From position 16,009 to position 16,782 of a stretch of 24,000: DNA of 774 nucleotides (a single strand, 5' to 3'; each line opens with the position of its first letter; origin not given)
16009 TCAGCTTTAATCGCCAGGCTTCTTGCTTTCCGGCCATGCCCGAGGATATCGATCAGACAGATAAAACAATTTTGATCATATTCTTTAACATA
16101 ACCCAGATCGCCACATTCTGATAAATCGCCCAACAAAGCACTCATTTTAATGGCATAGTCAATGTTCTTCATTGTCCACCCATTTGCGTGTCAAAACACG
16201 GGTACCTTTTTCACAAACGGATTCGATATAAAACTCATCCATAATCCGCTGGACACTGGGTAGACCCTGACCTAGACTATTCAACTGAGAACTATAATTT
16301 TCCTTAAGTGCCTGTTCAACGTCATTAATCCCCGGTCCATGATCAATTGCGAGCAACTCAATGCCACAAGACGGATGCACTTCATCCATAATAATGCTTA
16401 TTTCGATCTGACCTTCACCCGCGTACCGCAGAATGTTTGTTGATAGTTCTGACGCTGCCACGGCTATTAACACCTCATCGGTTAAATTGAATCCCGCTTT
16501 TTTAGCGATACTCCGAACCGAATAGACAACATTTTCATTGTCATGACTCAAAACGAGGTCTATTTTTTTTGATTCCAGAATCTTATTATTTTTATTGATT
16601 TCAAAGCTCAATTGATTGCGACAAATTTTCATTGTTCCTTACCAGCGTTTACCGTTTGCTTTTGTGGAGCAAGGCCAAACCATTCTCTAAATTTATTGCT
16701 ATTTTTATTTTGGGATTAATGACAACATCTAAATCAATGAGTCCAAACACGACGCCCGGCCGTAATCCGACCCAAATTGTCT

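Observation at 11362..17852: Stressosome-type RsbR/S/T/X module wired to a full phosphorelay and an HD-GYP c-di-GMP phosphodiesterase instead of sigma-B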

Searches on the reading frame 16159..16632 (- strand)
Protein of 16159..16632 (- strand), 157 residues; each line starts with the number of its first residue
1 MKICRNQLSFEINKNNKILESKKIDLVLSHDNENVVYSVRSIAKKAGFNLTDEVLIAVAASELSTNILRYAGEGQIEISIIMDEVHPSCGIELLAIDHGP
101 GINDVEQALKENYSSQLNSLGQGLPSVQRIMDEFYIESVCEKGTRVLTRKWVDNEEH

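Call 3: search_protein_families(library=pfam, proteins=[window:16159-16632:-], max_evalue=0.01)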
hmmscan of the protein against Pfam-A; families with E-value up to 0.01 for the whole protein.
window:16159-16632:- (157 aa): 2 families
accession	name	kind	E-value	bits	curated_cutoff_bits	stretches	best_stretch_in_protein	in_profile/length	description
PF13581.12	HATPase_c_2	-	6.1e-09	36.4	27.4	1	39-147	15-124/127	Histidine kinase-like ATPase domain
PF02518.31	HATPase_c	-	9.3e-07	29.7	26.4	1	52-146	2-103/111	Histidine kinase-, DNA gyrase B-, and HSP90-like ATPase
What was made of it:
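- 16159..16632 (-): rsbT: GHKL serine/threonine switch kinase, 157 aa, with intact N-box (SELSTN), G1 (DHGPGI) and G2 (GQGLP). Pfam HATPase_c_2 (call 3).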

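Call 4: search_protein_families(library=ncbifam, proteins=[window:16159-16632:-], max_evalue=0.01)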
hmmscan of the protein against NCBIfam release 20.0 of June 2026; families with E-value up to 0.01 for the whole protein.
window:16159-16632:- (157 aa): 3 families
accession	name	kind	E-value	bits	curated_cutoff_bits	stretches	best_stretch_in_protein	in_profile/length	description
TIGR01925.2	spIIAB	equivalog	3.7e-12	46.3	135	1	37-150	19-134/137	anti-sigma F factor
NF003144.0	PRK04069.1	equivalog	0.00024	20.5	145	1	38-156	25-147/161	anti-sigma B factor RsbW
NF011223.0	PRK14630.1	equivalog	0.0091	16.2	143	0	48-119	12-81/145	ribosome maturation factor RimP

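Call 14: find_encoding_contigs(protein=window:16159-16632:-, flank=10000, max_places=6)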
Protein window:16159-16632:- (157 aa): 1 contig read that carries it; 1 place shown.
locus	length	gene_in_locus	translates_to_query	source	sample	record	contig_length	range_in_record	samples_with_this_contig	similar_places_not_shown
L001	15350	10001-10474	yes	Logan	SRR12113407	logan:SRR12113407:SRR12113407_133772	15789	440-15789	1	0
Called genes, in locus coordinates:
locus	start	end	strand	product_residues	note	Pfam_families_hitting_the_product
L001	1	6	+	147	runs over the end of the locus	?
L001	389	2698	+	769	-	PF00672:HAMP (faint), PF18947:HAMP_2, PF00015:MCPsignal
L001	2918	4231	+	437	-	PF05673:DUF815, PF20720:nSTAND3 (weak), PF00004:AAA (faint)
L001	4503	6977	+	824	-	PF20437:LonC_helical, PF13654:AAA_32, PF20436:LonB_AAA-LID, PF05362:Lon_C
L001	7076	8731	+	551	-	PF00753:Lactamase_B, PF16661:Lactamase_B_6, PF23023:Anti-Pycsar_Apyc1 (weak), PF12706:Lactamase_B_2 (faint), PF10996:Beta-Casp, PF07521:RMMBL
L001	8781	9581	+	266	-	PF00989:PAS, PF08448:PAS_4, PF13426:PAS_9, PF01740:STAS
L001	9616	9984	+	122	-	PF01740:STAS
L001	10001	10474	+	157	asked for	PF13581:HATPase_c_2, PF02518:HATPase_c (weak)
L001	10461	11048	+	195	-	PF07228:SpoIIE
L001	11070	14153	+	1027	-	PF00989:PAS, PF13188:PAS_8 (faint), PF08448:PAS_4, PF13426:PAS_9 (weak), PF00512:HisKA, PF02518:HATPase_c, PF00072:Response_reg, PF01627:Hpt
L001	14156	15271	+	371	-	PF00072:Response_reg, PF13487:HD_5, PF01966:HD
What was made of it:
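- Checked: An independent gene call on an identical metagenome contig gives the same six genes (call 14).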

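Call 17: find_homologous_proteins(query=window:16159-16632:-, max_evalue=0.00001)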
Query window:16159-16632:- (157 aa): 48 proteins with E <= 0.00001 among 80 candidates.
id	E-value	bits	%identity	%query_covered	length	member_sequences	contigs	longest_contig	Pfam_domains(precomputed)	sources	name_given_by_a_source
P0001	4.3e-93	327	97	100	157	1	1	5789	PF13581.13,PF02518.32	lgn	-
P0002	1.2e-92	326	97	100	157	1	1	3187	PF13581.13,PF02518.32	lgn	-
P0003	1.0e-85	303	91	100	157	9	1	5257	PF13581.13,PF02518.32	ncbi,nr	ncbi:MAG: anti-sigma regulatory factor [Firmicutes bacterium]|nr:anti-sigma regulatory factor [Bacil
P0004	1.4e-72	261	85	93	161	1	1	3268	PF13581.13,PF02518.32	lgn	-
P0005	3.3e-70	253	80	100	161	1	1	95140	PF13581.13,PF02518.32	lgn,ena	-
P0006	2.2e-67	244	79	100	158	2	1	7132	PF13581.13,PF02518.32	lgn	-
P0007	5.5e-67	243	76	99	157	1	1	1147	PF13581.13,PF02518.32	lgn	-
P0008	1.0e-66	242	77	100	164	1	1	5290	PF13581.13,PF02518.32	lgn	-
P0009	2.2e-66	241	78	100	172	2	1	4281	PF13581.13,PF02518.32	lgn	-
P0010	1.8e-65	238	76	100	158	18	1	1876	PF13581.13,PF02518.32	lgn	-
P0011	2.0e-65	237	82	92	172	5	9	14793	PF13581.13,PF02518.32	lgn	-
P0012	2.7e-63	231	74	100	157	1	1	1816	PF13581.13,PF02518.32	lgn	-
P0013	1.1e-58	216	69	97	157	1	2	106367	PF13581.13,PF02518.32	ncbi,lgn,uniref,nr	ncbi:anti-sigma regulatory factor [Acetobacterium tundrae]|uniref:ATP-binding protein n=1 Tax=Acetob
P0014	1.2e-56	209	71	92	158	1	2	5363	PF13581.13,PF02518.32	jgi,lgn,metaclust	metaclust:\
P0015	2.3e-55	205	73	89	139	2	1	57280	PF13581.13,PF02518.32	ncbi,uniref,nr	ncbi:ATP-binding protein [Acetobacterium paludosum]|uniref:ATP-binding protein n=1 Tax=Acetobacteriu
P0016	2.5e-53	198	64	99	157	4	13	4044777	PF13581.13,PF02518.32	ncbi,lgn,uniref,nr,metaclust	ncbi:anti-sigma regulatory factor [Acetobacterium woodii]|uniref:Positive regulator of sigma-B activ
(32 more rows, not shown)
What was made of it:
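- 16159..16632 (-): The closest named relatives are Acetobacterium RsbT at 64-73% identity (call 17).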

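Call 19: find_related_loci(query=A1, collection=genome_contigs, flank=10000)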
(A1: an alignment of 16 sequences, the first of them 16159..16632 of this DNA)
Query A1 (157 aa) in genome_contigs; peptide patterns used: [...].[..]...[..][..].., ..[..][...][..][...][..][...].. (x = any residue, [..] = any of these).
599 stretches matched a pattern (row limit reached: there are more); 582 encode a relative of the query (tblastn E <= 1e-3); the best 80 are kept; 80 distinct loci.
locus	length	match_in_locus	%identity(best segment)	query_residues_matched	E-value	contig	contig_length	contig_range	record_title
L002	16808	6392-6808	59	14-152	6e-48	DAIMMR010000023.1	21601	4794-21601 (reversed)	MAG TPA_asm: Clostridium sp. isolate CTOTU40300 NODE_2212_length_21601_cov_7.422352, whole genome shotgun sequence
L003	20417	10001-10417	54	15-153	4e-43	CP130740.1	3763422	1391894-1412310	Eubacteriaceae bacterium ES2 chromosome, complete genome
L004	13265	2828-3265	50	5-151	1e-40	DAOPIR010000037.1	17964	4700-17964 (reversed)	MAG TPA_asm: Candidatus Limiplasma sp. isolate AMR_MDS_3298 NODE_3298_length_17964_cov_6.597297, whole genome shotgun se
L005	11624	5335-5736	52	16-151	3e-39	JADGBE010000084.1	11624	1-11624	MAG: Desulfamplus sp. isolate nS315bin44 nS315_bin44_NODE_84_length_11624_cov_8.676698, whole genome shotgun sequence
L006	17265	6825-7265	47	2-152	3e-35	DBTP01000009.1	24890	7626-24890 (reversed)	MAG TPA_asm: Fibrobacter sp. UBA1313 UBA1313_contig_22566, whole genome shotgun sequence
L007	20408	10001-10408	46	16-154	6e-35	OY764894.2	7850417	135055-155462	MAG: uncultured Desulfobacterium sp. isolate 35125921-b51f-40db-957b-bccbeeb29ead genome assembly, chromosome: 1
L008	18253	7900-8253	52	31-151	5e-34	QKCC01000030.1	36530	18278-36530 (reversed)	MAG: Spirochaetales bacterium isolate SZUA-414 scaffold_2161, whole genome shotgun sequence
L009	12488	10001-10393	47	19-151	2e-33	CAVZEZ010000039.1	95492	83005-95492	MAG: uncultured delta proteobacterium isolate MFD05684.bin.1.177 genome assembly, contig: contig_911, whole genome shotg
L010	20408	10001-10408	49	12-151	1e-32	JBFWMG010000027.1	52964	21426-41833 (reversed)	MAG: Desulfovibrionaceae bacterium isolate CA_2019_NHSR_84 NODE_1560_length_52964_cov_9.195564_NHSR, whole genome shotgu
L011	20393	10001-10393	51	20-153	2e-33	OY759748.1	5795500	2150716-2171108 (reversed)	MAG: uncultured Desulfobacter sp. isolate d0620cd2-44ed-4ad5-9930-dc425a2a51ce genome assembly, chromosome: 1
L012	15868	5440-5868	49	5-153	9e-33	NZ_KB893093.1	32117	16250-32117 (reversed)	Desulfobacter curvatus DSM 3379 B147DRAFT_scaffold_62.63, whole genome shotgun sequence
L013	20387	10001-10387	46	23-154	7e-32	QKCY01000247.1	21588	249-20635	MAG: Victivallales bacterium isolate SZUA-436 scaffold_6192, whole genome shotgun sequence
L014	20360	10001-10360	51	29-151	9e-30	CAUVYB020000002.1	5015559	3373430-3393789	MAG: Oceanispirochaeta sp. isolate ad914ab2-c474-4686-8d91-9d01a62ebd63 genome assembly, contig: contig_2, whole genome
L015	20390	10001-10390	50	22-153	2e-31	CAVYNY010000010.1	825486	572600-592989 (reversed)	MAG: uncultured delta proteobacterium isolate MFD05684.bin.2.75 genome assembly, contig: contig_26321, whole genome shot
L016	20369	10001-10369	48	29-154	3e-29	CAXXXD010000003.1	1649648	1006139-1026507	MAG: Oceanispirochaeta sp. isolate aeacc017-5aeb-41c1-ba2d-d30721ebb7db genome assembly, contig: contig_3, whole genome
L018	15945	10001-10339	52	36-151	1e-30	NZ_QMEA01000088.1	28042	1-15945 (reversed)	Brasilonema sp. UFV-L1 scaffold88_cov14, whole genome shotgun sequence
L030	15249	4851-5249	41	12-151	3e-27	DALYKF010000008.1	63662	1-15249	MAG TPA_asm: Coleofasciculaceae cyanobacterium CTOTU46641 NODE_9_length_63662_cov_17.873850, whole genome shotgun sequen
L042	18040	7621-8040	42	12-152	1e-26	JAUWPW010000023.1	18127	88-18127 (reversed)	MAG: Candidatus Bipolaricaulota bacterium isolate CSMAG_2486 CSMAG_2486_k141_715716_length_18127_cov_12.0000, whole geno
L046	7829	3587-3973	40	20-151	3e-26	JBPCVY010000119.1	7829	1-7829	MAG: Hyphomicrobiales bacterium isolate MAG_seacave_69 S1Ck127_9026019, whole genome shotgun sequence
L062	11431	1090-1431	44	36-152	5e-26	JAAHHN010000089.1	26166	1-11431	MAG: Spirulina sp. SIO3F2 3F2_NODE_89, whole genome shotgun sequence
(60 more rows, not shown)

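Call 39: search_solved_structures(query=window:16159-16632:-, max_evalue=0.01, show_alignments=2)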
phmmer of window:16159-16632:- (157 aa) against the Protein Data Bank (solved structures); distinct sequences matched with E-value up to 0.01: 4.
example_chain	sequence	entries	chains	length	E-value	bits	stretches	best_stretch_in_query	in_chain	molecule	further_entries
1til_A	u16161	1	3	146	1.2e-05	28.9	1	55-152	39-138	Anti-sigma F factor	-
1l0o_A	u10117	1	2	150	1.2e-05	28.9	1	55-152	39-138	Anti-sigma F factor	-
1th8_A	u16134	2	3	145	1.5e-05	28.6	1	55-151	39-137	Anti-sigma F factor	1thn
1tid_A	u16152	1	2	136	3.5e-05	27.4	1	55-150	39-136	Anti-sigma F factor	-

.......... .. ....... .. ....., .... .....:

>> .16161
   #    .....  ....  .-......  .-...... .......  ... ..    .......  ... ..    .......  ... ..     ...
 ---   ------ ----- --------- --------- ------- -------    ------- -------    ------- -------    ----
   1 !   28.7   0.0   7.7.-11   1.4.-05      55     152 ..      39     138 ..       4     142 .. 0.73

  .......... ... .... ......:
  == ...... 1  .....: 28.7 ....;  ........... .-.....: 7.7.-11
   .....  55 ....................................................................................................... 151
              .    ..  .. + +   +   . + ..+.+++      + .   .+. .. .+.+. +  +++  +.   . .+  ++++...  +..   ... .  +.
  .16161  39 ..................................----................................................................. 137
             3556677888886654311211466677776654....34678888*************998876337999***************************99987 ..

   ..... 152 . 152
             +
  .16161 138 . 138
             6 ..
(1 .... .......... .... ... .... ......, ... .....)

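Call 46: search_protein_families(library=pfam, proteins=[L002:9845-11569:+, L007:14170-16578:+, L013:13626-15776:+, L016:14509-15315:+, L010:10680-13484:+, L010:13522-15867:+, L018:11048-12355:+, L046:4568-5584:+, L030:5885-7219:+, L062:2408-3688:+], max_evalue=0.0001)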
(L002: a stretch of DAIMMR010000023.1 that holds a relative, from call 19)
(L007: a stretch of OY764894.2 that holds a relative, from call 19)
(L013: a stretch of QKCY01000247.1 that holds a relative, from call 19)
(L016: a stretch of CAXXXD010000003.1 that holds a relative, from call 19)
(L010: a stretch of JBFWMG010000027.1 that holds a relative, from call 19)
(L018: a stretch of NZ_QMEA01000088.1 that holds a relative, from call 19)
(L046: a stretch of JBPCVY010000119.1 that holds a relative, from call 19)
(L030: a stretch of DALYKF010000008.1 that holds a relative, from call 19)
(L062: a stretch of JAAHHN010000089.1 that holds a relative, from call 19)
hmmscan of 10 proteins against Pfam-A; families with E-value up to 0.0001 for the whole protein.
L002:9845-11569:+ (574 aa): 3 families
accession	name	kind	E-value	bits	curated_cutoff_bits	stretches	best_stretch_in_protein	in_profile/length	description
PF12729.13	4HB_MCP_1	-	1.2e-29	103.6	27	1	7-186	2-181/181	Four helix bundle sensory module for signal transduction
PF00015.26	MCPsignal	-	5e-28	98.5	34.6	1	329-518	3-163/172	Methyl-accepting chemotaxis protein (MCP) signalling domain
PF02203.21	TarH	-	4.9e-13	49.8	25.2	1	3-154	1-155/177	Tar ligand binding domain homologue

L007:14170-16578:+ (802 aa): 3 families
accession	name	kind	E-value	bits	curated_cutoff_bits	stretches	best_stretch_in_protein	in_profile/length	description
PF00027.35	cNMP_binding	-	1.6e-20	73.3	27.5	2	586-659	2-79/89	Cyclic nucleotide-binding domain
PF12706.13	Lactamase_B_2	-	1.1e-07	32.1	27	1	330-437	4-116/200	Beta-lactamase superfamily domain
PF00753.33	Lactamase_B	-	1.7e-07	31.8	22.7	1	321-373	9-66/196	Metallo-beta-lactamase superfamily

L013:13626-15776:+ (716 aa): 1 family
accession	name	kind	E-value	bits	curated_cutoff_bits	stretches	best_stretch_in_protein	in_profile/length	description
PF16126.11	DUF4838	-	2.6e-08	33.8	26.6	1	321-458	80-212/325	Domain of unknown function (DUF4838)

L016:14509-15315:+ (268 aa): 0 families

L010:10680-13484:+ (934 aa): 7 families
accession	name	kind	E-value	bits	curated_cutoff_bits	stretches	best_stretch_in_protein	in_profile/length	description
PF13426.13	PAS_9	-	5.8e-45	152.2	27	3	411-514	1-103/103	PAS domain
PF00989.32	PAS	-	2.8e-43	147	22.6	3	403-512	3-113/113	PAS fold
PF08448.16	PAS_4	-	6.4e-34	116.9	23.1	3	407-515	1-108/110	PAS fold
PF00211.25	Guanylate_cyc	-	9.2e-25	87.7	21.9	1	699-881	6-180/183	Adenylate and Guanylate cyclase catalytic domain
PF13188.13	PAS_8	-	4.5e-24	83.9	21.8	2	278-330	2-55/65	PAS domain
PF08447.18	PAS_3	-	4.9e-19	68.8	25.6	1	424-508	2-88/89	PAS fold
PF24820.1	Diguanyl_cycl_sensor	-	8e-06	26.2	28.1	0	288-389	7-109/109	Diguanylate cyclase-like sensor domain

L010:13522-15867:+ (781 aa): 5 families
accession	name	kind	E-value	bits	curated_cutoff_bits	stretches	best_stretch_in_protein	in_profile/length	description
PF00580.27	UvrD-helicase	-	2.9e-69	234.2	23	1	54-331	1-271/271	UvrD/REP helicase N-terminal domain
PF13361.12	UvrD_C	-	3.7e-47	161.9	25.6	1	336-646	1-344/350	UvrD-like helicase C-terminal domain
PF13245.12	AAA_19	-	5.4e-22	78.8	25.1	1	58-316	1-134/134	AAA domain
PF13538.12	UvrD_C_2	-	5.3e-10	39.5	27.4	1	589-647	2-51/52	UvrD-like helicase C-terminal domain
PF13604.12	AAA_30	-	5.1e-05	23.5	27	0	53-119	1-68/191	AAA domain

L018:11048-12355:+ (435 aa): 1 family
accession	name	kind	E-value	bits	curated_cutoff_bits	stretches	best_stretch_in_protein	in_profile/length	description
PF07228.17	SpoIIE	-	1.4e-38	133.3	25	1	224-417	3-191/192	Stage II sporulation protein E (SpoIIE)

L046:4568-5584:+ (338 aa): 1 family
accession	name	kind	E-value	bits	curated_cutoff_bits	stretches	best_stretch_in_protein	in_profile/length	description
PF00211.25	Guanylate_cyc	-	8.6e-50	169.3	21.9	1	161-335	2-181/183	Adenylate and Guanylate cyclase catalytic domain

L030:5885-7219:+ (444 aa): 1 family
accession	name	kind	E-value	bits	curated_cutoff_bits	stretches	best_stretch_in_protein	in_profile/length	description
PF07228.17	SpoIIE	-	1.6e-39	136.3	25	1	223-416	2-190/192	Stage II sporulation protein E (SpoIIE)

L062:2408-3688:+ (426 aa): 1 family
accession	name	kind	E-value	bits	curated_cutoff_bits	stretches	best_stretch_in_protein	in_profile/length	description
PF07228.17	SpoIIE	-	1.3e-34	120.3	25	1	231-424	2-190/192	Stage II sporulation protein E (SpoIIE)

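Call 64: search_protein_families(library=pfam, proteins=[L002:3893-5002:+, L042:9062-10861:+, L016:15305-16336:+], max_evalue=0.001)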
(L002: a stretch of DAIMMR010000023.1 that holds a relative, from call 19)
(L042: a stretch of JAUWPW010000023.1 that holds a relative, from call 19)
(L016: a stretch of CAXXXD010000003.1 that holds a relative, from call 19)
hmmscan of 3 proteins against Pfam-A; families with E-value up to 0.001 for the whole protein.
L002:3893-5002:+ (369 aa): 3 families
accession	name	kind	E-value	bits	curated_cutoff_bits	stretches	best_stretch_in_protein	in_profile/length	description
PF00072.30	Response_reg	-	2e-25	89.6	30.2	1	4-116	1-109/111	Response regulator receiver domain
PF12833.13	HTH_18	-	8.3e-17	61.7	33.6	1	283-361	1-79/80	Helix-turn-helix domain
PF00165.29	HTH_AraC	-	9.2e-16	58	26.6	2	331-358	13-39/42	Bacterial regulatory helix-turn-helix proteins, AraC family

L042:9062-10861:+ (599 aa): 4 families
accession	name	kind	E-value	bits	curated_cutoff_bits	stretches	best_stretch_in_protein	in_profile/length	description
PF13487.12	HD_5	-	1.9e-44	151.9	27.2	1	417-581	3-170/170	HD domain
PF01966.28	HD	-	5.2e-25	88.4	22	1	429-550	2-116/116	HD domain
PF08673.15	RsbU_N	-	1.6e-15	57.5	25.5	1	8-85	1-74/75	Phosphoserine phosphatase RsbU, N-terminal domain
PF08668.18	HDOD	-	5.7e-05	23.1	22.9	1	429-518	96-195/196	HDOD domain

L016:15305-16336:+ (343 aa): 2 families
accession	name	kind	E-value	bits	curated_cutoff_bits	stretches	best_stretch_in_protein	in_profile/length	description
PF03572.23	Peptidase_S41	-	1.4e-30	106.5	24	1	149-325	1-164/165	Peptidase family S41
PF14684.11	Tricorn_C1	-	9e-11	42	24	1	36-86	8-58/59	Tricorn protease C1 domain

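Call 83: find_encoding_contigs(protein=P0016, flank=7000, max_places=2)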
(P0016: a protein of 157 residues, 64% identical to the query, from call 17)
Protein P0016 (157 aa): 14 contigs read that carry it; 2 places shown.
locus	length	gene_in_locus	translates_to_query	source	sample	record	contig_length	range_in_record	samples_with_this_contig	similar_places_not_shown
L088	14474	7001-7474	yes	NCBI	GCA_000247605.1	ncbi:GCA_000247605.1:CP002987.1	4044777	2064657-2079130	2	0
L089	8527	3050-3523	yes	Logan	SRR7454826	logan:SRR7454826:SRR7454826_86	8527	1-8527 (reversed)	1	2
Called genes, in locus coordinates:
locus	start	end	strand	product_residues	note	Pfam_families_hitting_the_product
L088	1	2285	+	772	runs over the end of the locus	PF00672:HAMP (faint), PF18947:HAMP_2, PF00015:MCPsignal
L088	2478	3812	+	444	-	PF00004:AAA (faint), PF05673:DUF815, PF20720:nSTAND3 (weak)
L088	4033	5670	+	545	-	PF00753:Lactamase_B, PF16661:Lactamase_B_6, PF23023:Anti-Pycsar_Apyc1 (weak), PF12706:Lactamase_B_2 (faint), PF10996:Beta-Casp, PF07521:RMMBL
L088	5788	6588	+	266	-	PF00989:PAS, PF08448:PAS_4, PF13426:PAS_9, PF01740:STAS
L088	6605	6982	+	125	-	PF01740:STAS (weak)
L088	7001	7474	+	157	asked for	PF13581:HATPase_c_2 (weak), PF02518:HATPase_c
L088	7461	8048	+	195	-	PF07228:SpoIIE (weak)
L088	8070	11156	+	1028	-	PF00989:PAS, PF13188:PAS_8 (faint), PF08448:PAS_4, PF13426:PAS_9 (weak), PF00512:HisKA, PF02518:HATPase_c, PF00072:Response_reg, PF01627:Hpt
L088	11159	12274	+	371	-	PF00072:Response_reg, PF13487:HD_5, PF01966:HD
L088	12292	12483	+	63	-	-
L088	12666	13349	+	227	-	PF03591:AzlC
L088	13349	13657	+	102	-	PF05437:AzlD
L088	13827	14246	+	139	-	-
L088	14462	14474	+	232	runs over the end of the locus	PF01978:TrmB, PF11495:TrmB_EBD_N (weak)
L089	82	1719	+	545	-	PF00753:Lactamase_B, PF16661:Lactamase_B_6, PF23023:Anti-Pycsar_Apyc1 (weak), PF12706:Lactamase_B_2 (faint), PF10996:Beta-Casp, PF07521:RMMBL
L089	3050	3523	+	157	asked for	PF13581:HATPase_c_2 (weak), PF02518:HATPase_c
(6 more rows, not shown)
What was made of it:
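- Tried and rejected: I excluded them, although beta-CASP is syntenic in A. woodii (call 83).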
